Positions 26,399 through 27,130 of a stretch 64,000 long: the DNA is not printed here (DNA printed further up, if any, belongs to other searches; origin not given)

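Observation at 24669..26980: Tyl1a/FdtA - TylB/FdtB - TylM1-like triad predicts a dTDP-3-(dimethyl)amino-3,6-dideoxyhexose (mycaminose-type) pathway in a proteobacterial surface-glycan locus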

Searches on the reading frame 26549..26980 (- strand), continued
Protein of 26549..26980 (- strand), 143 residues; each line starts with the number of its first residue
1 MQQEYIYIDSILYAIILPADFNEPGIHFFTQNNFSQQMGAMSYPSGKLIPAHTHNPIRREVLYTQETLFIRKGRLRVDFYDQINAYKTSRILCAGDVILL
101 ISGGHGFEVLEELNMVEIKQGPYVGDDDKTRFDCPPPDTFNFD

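Call 33: find_encoding_contigs(protein=P0068, flank=8000, max_places=2)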
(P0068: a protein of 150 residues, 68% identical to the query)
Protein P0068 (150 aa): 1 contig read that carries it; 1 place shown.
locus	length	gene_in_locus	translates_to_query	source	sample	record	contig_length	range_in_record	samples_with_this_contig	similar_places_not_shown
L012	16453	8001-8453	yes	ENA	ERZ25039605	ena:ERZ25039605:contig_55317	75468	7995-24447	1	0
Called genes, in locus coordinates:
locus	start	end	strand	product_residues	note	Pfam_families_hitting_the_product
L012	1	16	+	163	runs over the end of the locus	PF01061:ABC2_membrane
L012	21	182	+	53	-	-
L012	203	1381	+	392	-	PF00005:ABC_tran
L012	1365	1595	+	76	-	-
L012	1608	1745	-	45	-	-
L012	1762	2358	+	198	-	-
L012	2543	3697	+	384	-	-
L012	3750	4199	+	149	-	PF13578:Methyltransf_24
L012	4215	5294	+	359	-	PF00535:Glycos_transf_2, PF13641:Glyco_tranf_2_3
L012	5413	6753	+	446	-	PF00005:ABC_tran, PF13304:AAA_21 (faint), PF14524:Wzt_C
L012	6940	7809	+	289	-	PF00535:Glycos_transf_2, PF10111:Glyco_tranf_2_2, PF13641:Glyco_tranf_2_3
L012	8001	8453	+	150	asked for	-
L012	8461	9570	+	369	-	PF01041:DegT_DnrJ_EryC1, PF00155:Aminotran_1_2 (faint)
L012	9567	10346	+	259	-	PF03848:TehB (weak), PF13489:Methyltransf_23, PF05175:MTS (faint), PF13847:Methyltransf_31, PF08241:Methyltransf_11, PF08242:Methyltransf_12, PF13649:Methyltransf_25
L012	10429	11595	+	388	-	PF13439:Glyco_transf_4 (weak)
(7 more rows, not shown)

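Call 34: find_encoding_contigs(protein=P0097, flank=8000, max_places=2)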
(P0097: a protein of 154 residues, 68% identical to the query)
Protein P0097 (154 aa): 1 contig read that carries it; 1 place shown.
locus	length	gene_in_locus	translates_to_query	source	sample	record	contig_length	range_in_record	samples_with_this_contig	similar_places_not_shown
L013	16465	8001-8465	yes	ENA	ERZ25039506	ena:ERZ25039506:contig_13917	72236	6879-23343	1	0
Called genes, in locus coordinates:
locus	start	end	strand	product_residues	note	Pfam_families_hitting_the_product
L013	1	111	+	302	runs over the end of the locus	PF01061:ABC2_membrane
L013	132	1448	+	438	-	PF00005:ABC_tran, PF14524:Wzt_C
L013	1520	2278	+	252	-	PF13489:Methyltransf_23 (weak), PF13649:Methyltransf_25 (faint), PF08241:Methyltransf_11 (faint)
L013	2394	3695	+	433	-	-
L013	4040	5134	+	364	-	PF00535:Glycos_transf_2, PF10111:Glyco_tranf_2_2 (weak), PF13641:Glyco_tranf_2_3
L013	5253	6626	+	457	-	PF00005:ABC_tran, PF13304:AAA_21 (faint), PF14524:Wzt_C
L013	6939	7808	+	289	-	PF00535:Glycos_transf_2, PF10111:Glyco_tranf_2_2, PF13641:Glyco_tranf_2_3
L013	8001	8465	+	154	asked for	-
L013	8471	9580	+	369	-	PF01041:DegT_DnrJ_EryC1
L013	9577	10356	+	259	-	PF03848:TehB (weak), PF13489:Methyltransf_23, PF13847:Methyltransf_31, PF08241:Methyltransf_11, PF08242:Methyltransf_12, PF13649:Methyltransf_25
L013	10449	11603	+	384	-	PF13439:Glyco_transf_4 (faint), PF13579:Glyco_trans_4_4 (weak)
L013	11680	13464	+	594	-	-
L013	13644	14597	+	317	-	-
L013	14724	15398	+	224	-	PF05050:Methyltransf_21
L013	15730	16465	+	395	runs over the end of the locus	-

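Call 35: find_encoding_contigs(protein=P0076, flank=8000, max_places=2)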
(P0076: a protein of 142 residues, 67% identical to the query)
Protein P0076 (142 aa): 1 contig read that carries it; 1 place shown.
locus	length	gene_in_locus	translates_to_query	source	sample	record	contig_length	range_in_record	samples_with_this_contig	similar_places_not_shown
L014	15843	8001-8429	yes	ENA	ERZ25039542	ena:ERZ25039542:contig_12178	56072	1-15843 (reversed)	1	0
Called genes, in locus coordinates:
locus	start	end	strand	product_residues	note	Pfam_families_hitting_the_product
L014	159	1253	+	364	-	PF13439:Glyco_transf_4, PF13579:Glyco_trans_4_4, PF20706:GT4-conflict, PF00534:Glycos_transf_1, PF13692:Glyco_trans_1_4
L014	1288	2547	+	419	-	-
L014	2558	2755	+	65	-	-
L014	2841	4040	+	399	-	PF13439:Glyco_transf_4, PF13579:Glyco_trans_4_4, PF20706:GT4-conflict, PF00534:Glycos_transf_1, PF13692:Glyco_trans_1_4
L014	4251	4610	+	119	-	PF14602:Hexapep_2 (faint), PF00132:Hexapep (weak)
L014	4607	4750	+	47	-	PF00535:Glycos_transf_2 (weak)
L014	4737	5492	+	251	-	-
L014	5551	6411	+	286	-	PF01061:ABC2_membrane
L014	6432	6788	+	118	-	PF00005:ABC_tran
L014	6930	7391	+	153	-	-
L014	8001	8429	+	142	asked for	-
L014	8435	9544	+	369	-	PF01041:DegT_DnrJ_EryC1, PF01212:Beta_elim_lyase (weak)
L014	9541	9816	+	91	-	PF13489:Methyltransf_23 (weak), PF08241:Methyltransf_11 (weak), PF13649:Methyltransf_25 (weak)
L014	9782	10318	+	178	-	-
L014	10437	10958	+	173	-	-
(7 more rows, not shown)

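Call 36: find_encoding_contigs(protein=P0090, flank=8000, max_places=2)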
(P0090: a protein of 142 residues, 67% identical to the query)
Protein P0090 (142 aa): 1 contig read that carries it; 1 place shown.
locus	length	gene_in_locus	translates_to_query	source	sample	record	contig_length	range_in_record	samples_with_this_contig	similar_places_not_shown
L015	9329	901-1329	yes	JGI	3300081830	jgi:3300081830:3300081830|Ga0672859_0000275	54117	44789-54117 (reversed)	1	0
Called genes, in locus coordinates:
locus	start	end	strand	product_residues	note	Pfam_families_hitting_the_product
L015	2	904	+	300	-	?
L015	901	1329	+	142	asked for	-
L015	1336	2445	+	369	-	PF01041:DegT_DnrJ_EryC1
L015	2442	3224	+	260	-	PF13489:Methyltransf_23, PF13649:Methyltransf_25, PF13847:Methyltransf_31, PF08241:Methyltransf_11, PF08242:Methyltransf_12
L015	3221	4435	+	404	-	PF00534:Glycos_transf_1, PF13692:Glyco_trans_1_4, PF13524:Glyco_trans_1_2 (faint)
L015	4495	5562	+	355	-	PF18025:FucT_N, PF00852:Glyco_transf_10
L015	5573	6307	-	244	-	PF05050:Methyltransf_21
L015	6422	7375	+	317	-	-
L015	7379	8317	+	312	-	PF18025:FucT_N, PF00852:Glyco_transf_10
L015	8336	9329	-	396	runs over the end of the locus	PF13439:Glyco_transf_4, PF13579:Glyco_trans_4_4, PF13477:Glyco_trans_4_2 (faint), PF00534:Glycos_transf_1, PF13692:Glyco_trans_1_4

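Call 37: search_protein_families(library=pfam, alignment_id=A1, max_evalue=10)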
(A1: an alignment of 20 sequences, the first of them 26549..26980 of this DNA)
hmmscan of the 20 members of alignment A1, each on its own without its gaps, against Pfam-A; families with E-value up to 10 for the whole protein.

A. member 1, window:26549-26980:- (143 aa): 1 family
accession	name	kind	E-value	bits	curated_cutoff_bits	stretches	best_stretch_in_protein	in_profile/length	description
PF01050.24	MannoseP_isomer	-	0.18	12.5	23.6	1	113-133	95-115/116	Mannose-6-phosphate isomerase C-terminal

B. families by the number of members that match (of 20 scanned): 11 families
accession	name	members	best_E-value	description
PF07883.17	Cupin_2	6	0.022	Cupin domain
PF05404.17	TRAP-delta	4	0.0093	Translocon-associated protein, delta subunit precursor (TRAP-delta)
PF00190.28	Cupin_1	3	0.075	Cupin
PF05899.18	Cupin_3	2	0.086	EutQ-like cupin domain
PF00027.35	cNMP_binding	2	0.094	Cyclic nucleotide-binding domain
PF00467.35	KOW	2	0.16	KOW motif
PF01050.24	MannoseP_isomer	2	0.18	Mannose-6-phosphate isomerase C-terminal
PF04010.18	DUF357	1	0.1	Protein of unknown function (DUF357)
PF23666.2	Rcc01698_C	1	0.19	Rcc01698-like, C-terminal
PF01731.26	Arylesterase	1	0.22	Arylesterase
PF24017.2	Beta-prop_SCAP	1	0.23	SCAP Beta-propeller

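Call 38: list_cluster_members(proteins=[window:26549-26980:-, window:24669-25448:-, window:23696-24631:-, window:22810-23694:+, window:9519-12128:-, window:29693-30847:-, window:20890-22044:-, window:25426-26544:-])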
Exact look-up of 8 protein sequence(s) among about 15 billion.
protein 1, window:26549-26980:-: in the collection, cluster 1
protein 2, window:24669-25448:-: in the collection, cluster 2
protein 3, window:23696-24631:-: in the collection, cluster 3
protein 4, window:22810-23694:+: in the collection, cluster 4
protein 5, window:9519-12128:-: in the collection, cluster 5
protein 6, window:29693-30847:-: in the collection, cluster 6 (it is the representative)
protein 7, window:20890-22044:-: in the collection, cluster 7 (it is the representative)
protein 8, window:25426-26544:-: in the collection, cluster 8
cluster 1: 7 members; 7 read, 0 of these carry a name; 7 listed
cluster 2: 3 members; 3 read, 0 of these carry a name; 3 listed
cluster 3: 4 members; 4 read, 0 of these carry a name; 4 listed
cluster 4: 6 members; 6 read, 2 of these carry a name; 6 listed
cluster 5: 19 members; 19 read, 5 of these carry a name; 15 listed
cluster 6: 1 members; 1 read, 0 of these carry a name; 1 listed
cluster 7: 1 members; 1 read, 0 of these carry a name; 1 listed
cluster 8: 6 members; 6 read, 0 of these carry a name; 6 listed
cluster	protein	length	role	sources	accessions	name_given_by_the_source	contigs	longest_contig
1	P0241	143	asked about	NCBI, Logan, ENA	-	-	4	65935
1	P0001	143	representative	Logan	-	-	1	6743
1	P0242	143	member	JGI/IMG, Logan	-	-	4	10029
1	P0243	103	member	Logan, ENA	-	-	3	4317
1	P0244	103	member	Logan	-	-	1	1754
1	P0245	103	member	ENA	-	-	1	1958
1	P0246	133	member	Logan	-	-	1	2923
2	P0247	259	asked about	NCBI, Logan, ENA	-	-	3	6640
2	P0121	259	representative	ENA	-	-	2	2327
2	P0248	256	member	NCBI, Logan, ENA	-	-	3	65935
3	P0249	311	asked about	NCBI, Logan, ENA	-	-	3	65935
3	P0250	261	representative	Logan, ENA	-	-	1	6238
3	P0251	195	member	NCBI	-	-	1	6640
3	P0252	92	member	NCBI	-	-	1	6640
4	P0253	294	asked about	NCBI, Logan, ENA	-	-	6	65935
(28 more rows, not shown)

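Call 77: search_dna_similar(query=window:26549-26980:-, collection=plasmids, mode=protein, max_evalue=0.001, max_rows=15)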
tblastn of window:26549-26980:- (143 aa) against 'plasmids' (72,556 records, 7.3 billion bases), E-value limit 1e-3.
Records with a match: 8; places in all: 8; records where one place covers at least 80% of the query: 8.
Best place of each record, by identity: 60-80% 4; <60% 4.
By first word of the organism name: Bradyrhizobium 4; Neorhizobium 2; Azospirillum 1; Caballeronia 1.
By predicted mobility (MOB-suite, as given by PLSDB): conjugative 5; non-mobilizable 2; mobilizable 1.
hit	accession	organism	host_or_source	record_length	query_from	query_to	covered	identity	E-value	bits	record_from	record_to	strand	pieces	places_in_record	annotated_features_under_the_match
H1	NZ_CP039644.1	Azospirillum sp. TSA2s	Soil,rice paddy soil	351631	4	138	94%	57.0%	6e-37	140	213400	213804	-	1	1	hypothetical protein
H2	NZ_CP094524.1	Bradyrhizobium sp. ISRA443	Arachis hypogaea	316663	14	133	84%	63.3%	5e-46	166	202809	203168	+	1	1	hypothetical protein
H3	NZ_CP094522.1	Bradyrhizobium sp. ISRA437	Arachis hypogaea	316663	14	133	84%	63.3%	5e-46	166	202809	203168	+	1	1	hypothetical protein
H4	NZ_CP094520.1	Bradyrhizobium sp. ISRA436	Arachis hypogaea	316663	14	133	84%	63.3%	5e-46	166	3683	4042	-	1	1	hypothetical protein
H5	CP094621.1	Bradyrhizobium sp. ISRA435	Arachis hypogaea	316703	14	133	84%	63.3%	5e-46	166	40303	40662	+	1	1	hypothetical protein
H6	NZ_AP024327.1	Caballeronia sp. NK8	-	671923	4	135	92%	45.5%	2e-34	132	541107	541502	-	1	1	hypothetical protein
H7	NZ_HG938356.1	Neorhizobium galegae bv. officinalis bv. officinalis str. ...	Galega officinalis root nodule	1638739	14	133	84%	49.2%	2e-31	124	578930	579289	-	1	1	record has no annotation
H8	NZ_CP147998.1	Neorhizobium sp. EC2-8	-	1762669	14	143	91%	44.9%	3e-31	123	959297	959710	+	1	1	record has no annotation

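Call 78: get_annotated_region(hit=H1, flank=9000)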
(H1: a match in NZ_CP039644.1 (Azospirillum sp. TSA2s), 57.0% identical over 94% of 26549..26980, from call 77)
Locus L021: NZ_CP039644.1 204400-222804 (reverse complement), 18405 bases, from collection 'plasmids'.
description: Azospirillum sp. TSA2s plasmid p2, complete sequence
organism: Azospirillum sp. TSA2s (NCBI taxid 709810)
taxonomy: Bacteria; Pseudomonadota; Alphaproteobacteria; Rhodospirillales; Azospirillaceae; Azospirillum; Azospirillum sp. TSA2s
host: -; source: Soil,rice paddy soil; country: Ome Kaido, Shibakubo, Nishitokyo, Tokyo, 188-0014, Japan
typing (MOB-suite, as given by PLSDB): mobilizable; replicon rep_cluster_1806; relaxase MOBP
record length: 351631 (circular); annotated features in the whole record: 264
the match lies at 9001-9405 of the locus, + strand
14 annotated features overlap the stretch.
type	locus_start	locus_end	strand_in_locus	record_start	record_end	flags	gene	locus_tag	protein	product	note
CDS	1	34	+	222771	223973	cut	-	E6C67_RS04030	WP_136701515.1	helix-turn-helix transcriptional regulator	-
CDS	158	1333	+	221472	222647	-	-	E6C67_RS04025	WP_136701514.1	helix-turn-helix transcriptional regulator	-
CDS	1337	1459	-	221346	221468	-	-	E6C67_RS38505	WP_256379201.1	hypothetical protein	-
CDS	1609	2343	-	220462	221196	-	aqpZ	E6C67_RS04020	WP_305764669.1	aquaporin Z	GO:0006833 - water transport [Evidence IEA]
CDS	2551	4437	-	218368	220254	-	-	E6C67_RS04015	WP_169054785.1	chloride channel protein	GO:0006821 - chloride transport [Evidence IEA]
CDS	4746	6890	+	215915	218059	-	-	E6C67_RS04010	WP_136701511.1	glycosyltransferase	-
CDS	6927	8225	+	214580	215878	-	-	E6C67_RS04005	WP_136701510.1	glycosyltransferase family 1 protein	-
CDS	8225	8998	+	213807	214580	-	-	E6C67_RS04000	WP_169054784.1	methyltransferase, TIGR04325 family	-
CDS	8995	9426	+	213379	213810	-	-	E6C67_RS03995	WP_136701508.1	hypothetical protein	-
CDS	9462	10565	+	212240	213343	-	-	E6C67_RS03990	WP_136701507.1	DegT/DnrJ/EryC1/StrS family aminotransferase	-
CDS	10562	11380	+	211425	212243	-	-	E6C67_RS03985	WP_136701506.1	class I SAM-dependent methyltransferase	-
CDS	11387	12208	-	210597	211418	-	-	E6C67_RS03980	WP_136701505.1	sulfotransferase domain-containing protein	-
CDS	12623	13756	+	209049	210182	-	-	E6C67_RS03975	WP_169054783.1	tetratricopeptide repeat protein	-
CDS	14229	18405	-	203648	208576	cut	-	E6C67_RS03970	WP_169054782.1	DUF4347 domain-containing protein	-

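Call 79: get_annotated_region(hit=H2, flank=9000)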
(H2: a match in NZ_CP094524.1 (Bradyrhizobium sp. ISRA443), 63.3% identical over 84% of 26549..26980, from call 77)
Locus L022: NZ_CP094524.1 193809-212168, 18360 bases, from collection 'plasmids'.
description: Bradyrhizobium sp. ISRA443 plasmid unnamed, complete sequence
organism: Bradyrhizobium sp. ISRA443 (NCBI taxid 2866198)
taxonomy: Bacteria; Pseudomonadota; Alphaproteobacteria; Hyphomicrobiales; Nitrobacteraceae; Bradyrhizobium; Bradyrhizobium sp. ISRA443
host: -; source: Arachis hypogaea; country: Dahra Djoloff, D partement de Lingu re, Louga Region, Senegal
typing (MOB-suite, as given by PLSDB): conjugative; replicon rep_cluster_507; relaxase MOBQ; mating-pair formation MPF_T
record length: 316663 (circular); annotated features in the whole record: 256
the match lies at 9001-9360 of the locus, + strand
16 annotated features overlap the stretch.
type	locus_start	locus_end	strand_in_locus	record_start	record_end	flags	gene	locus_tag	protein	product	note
CDS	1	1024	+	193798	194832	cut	-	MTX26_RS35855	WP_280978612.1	UDP-glucuronic acid decarboxylase family protein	-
CDS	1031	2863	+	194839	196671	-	asnB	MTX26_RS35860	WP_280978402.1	asparagine synthase (glutamine-hydrolyzing)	GO:0006529 - asparagine biosynthetic process [Evidence IEA]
CDS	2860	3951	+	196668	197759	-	-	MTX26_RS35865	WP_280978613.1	glycosyltransferase family 4 protein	-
CDS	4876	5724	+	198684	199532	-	-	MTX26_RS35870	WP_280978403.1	ABC transporter permease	-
CDS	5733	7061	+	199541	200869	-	-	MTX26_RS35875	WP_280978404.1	ABC transporter ATP-binding protein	-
CDS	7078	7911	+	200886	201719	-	-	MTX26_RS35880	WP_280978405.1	sulfotransferase domain-containing protein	-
CDS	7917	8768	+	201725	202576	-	-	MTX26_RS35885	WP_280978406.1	sulfotransferase domain-containing protein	-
CDS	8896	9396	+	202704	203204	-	-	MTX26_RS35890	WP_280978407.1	hypothetical protein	-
CDS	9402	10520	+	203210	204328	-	-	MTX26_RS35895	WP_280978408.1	DegT/DnrJ/EryC1/StrS family aminotransferase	-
CDS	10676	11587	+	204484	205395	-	-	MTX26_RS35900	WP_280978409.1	FkbM family methyltransferase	-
CDS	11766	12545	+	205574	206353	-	-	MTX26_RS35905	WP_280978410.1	class I SAM-dependent methyltransferase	-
CDS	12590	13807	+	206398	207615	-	-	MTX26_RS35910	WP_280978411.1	glycosyltransferase family 1 protein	-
CDS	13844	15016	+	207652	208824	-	-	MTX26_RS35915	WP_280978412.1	glycosyltransferase family 1 protein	-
CDS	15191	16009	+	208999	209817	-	-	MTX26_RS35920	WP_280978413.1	glycosyltransferase family 2 protein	-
CDS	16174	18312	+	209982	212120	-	-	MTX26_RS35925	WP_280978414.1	NAD-dependent epimerase/dehydratase family protein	-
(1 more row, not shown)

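Call 80: get_annotated_region(hit=H6, flank=9000)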
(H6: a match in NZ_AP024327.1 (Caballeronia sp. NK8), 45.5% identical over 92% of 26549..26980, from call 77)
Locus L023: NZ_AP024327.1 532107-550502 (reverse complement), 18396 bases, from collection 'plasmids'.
description: Caballeronia sp. NK8 plasmid pNK83, complete sequence
organism: Caballeronia sp. NK8 (NCBI taxid 140098)
taxonomy: Bacteria; Pseudomonadota; Betaproteobacteria; Burkholderiales; Burkholderiaceae; Caballeronia; Caballeronia sp. NK8
host: -; source: -; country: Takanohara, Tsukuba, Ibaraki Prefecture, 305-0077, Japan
typing (MOB-suite, as given by PLSDB): non-mobilizable
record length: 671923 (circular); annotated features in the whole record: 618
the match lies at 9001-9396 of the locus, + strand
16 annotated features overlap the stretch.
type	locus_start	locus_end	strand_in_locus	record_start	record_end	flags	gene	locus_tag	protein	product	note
CDS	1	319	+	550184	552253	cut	-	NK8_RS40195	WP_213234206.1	glycosyl hydrolase family 28-related protein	-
CDS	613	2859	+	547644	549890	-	-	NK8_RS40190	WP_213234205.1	polysaccharide biosynthesis tyrosine autokinase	GO:0045226 - extracellular polysaccharide biosynthetic process [Evidence IEA]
CDS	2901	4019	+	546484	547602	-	gmd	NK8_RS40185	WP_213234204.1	GDP-mannose 4,6-dehydratase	GO:0000271 - polysaccharide biosynthetic process [Evidence IEA]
CDS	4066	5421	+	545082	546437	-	-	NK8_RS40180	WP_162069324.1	hypothetical protein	-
CDS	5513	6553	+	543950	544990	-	-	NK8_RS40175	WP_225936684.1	glycosyltransferase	-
CDS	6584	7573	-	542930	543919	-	-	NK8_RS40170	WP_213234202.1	phytanoyl-CoA dioxygenase family protein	-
CDS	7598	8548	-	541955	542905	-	-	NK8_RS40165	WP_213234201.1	GDP-L-fucose synthase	-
CDS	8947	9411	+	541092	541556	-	-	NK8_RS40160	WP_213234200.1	hypothetical protein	-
CDS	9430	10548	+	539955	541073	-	-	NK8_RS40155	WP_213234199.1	DegT/DnrJ/EryC1/StrS family aminotransferase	-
CDS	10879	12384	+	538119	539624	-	-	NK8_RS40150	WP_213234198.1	mannose-1-phosphate guanylyltransferase/mannose-6-phosphate isomerase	GO:0009103 - lipopolysaccharide biosynthetic process [Evidence IEA]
CDS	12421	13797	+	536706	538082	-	-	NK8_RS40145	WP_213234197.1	undecaprenyl-phosphate glucose phosphotransferase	-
CDS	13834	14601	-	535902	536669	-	-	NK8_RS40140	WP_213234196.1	class I SAM-dependent methyltransferase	-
CDS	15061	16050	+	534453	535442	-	-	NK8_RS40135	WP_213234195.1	helix-turn-helix domain-containing protein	GO:0006355 - regulation of DNA-templated transcription [Evidence IEA]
CDS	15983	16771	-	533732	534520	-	-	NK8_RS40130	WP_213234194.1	aspartate/glutamate racemase family protein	GO:0006807 - nitrogen compound metabolic process [Evidence IEA]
CDS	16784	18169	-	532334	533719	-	-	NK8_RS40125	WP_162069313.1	amidohydrolase family protein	-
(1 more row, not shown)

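Call 82: search_protein_representatives(alignment_id=A1)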
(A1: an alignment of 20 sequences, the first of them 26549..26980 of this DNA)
Query: 20 sequences, 143 profile positions. Proteins with E-value up to 0.001 (for the whole library): 2605; up to 1e-10: 1525; up to 1e-30: 110. The best 150 are listed.
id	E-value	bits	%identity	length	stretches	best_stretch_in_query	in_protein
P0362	2.4e-70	251.2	-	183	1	3-143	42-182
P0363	3.2e-68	244.3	-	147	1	3-143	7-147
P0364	4.9e-54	198.3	-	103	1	41-143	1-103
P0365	1.1e-53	197.2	-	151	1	2-134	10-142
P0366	2.0e-52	193.1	-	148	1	3-141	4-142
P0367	1.7e-50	186.9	-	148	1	5-133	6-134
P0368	3.1e-50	186.0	-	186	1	9-141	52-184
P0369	3.8e-50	185.7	-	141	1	4-134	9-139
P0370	2.6e-49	183.0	-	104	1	1-98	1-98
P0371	3.7e-49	182.5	-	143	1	6-138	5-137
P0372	3.9e-49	182.4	-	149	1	10-139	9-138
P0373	5.6e-48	178.7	-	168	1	3-139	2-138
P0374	1.2e-46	174.4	-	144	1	4-134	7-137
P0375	1.2e-46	174.4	-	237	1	4-135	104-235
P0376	1.4e-46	174.2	-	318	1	4-135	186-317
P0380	3.5e-43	163.1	-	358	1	4-134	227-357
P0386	1.0e-40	155.2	-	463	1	4-134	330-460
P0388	2.3e-40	154.0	-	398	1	3-133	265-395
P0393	1.6e-38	148.0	-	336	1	10-136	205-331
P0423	1.9e-34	134.8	-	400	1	4-133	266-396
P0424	1.9e-34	134.8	-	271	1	4-133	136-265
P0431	6.1e-34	133.2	-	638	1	6-130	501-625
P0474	2.0e-30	121.8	-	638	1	4-137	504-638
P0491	1.5e-29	118.9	-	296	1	3-138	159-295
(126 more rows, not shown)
